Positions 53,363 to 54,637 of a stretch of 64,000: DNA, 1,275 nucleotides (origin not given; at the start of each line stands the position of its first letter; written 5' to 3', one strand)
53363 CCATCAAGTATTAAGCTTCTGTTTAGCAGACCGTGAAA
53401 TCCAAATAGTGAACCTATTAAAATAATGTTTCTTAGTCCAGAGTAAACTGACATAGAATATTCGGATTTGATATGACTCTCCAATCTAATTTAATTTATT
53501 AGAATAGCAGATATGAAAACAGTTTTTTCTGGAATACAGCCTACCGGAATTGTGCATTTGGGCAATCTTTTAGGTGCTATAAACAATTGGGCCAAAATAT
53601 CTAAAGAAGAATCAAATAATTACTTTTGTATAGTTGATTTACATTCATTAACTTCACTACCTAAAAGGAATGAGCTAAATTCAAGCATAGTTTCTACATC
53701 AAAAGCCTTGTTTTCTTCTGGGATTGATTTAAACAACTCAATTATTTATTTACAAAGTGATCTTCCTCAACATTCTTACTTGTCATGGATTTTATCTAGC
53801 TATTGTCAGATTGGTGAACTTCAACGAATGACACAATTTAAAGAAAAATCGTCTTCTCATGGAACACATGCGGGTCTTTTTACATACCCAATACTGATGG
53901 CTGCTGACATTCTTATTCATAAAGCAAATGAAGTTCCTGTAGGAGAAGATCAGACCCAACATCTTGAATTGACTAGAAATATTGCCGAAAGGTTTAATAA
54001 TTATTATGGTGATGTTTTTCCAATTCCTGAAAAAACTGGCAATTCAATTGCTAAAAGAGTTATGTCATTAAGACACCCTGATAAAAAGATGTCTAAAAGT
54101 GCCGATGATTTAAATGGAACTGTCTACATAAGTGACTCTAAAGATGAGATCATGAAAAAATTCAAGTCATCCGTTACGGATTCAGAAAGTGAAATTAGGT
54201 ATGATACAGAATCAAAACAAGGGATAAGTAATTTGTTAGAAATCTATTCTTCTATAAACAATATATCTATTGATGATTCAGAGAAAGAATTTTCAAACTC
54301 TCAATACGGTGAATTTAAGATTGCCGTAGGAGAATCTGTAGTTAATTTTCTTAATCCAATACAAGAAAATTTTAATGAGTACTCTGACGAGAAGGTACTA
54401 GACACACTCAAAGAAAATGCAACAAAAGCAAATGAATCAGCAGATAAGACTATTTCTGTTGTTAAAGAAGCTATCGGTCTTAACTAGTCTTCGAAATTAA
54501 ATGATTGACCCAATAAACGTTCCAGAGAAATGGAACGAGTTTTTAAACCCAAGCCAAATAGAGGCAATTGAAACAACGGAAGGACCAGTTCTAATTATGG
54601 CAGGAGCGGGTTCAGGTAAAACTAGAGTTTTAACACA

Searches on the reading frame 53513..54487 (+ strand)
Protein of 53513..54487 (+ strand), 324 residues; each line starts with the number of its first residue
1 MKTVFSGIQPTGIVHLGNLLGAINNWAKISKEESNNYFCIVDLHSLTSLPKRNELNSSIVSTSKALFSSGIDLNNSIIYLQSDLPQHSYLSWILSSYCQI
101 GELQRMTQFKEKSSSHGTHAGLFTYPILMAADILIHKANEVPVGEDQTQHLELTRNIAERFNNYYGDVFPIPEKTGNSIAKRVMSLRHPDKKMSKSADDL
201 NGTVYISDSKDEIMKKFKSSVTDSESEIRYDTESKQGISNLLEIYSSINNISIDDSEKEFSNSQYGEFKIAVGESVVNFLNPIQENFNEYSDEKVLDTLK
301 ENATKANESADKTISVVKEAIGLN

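Call 84: search_protein_families(library=pfam, proteins=[window:53513-54487:+], max_evalue=0.00001)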
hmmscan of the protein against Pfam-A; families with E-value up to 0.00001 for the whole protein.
window:53513-54487:+ (324 aa): 1 family
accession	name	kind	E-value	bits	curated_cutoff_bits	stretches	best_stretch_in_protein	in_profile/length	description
PF00579.31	tRNA-synt_1b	-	4.6e-66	223.6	21.1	1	3-280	7-291/292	tRNA synthetases class I (W and Y)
